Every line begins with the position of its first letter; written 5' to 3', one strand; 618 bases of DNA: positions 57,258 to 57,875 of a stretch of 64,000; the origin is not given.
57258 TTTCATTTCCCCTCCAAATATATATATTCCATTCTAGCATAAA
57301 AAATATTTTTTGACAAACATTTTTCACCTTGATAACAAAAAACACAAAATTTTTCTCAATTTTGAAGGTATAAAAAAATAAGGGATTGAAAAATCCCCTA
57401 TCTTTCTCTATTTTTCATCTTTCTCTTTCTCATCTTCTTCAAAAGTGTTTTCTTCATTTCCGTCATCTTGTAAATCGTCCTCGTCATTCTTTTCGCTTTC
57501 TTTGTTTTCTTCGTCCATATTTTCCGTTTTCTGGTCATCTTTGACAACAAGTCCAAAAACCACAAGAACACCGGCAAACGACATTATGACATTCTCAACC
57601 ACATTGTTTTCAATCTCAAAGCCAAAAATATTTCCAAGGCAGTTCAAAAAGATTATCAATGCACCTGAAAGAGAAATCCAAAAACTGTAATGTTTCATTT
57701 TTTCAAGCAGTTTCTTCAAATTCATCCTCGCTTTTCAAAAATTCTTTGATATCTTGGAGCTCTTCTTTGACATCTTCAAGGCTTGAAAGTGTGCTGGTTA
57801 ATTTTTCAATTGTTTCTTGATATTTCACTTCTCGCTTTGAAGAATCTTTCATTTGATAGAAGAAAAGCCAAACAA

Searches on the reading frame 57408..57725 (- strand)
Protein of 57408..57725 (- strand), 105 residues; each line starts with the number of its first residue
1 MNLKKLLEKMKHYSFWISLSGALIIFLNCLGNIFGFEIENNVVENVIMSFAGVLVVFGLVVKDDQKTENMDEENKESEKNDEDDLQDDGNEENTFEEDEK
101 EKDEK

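Call 66: search_protein_families(library=pfam, proteins=[window:57408-57725:-], max_evalue=0.001)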
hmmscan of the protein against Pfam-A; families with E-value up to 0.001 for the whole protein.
window:57408-57725:- (105 aa): 1 family
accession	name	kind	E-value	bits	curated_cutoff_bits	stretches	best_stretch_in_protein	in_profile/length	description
PF04531.18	Phage_holin_1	-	0.00012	22.9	22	1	10-64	7-63/82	Bacteriophage holin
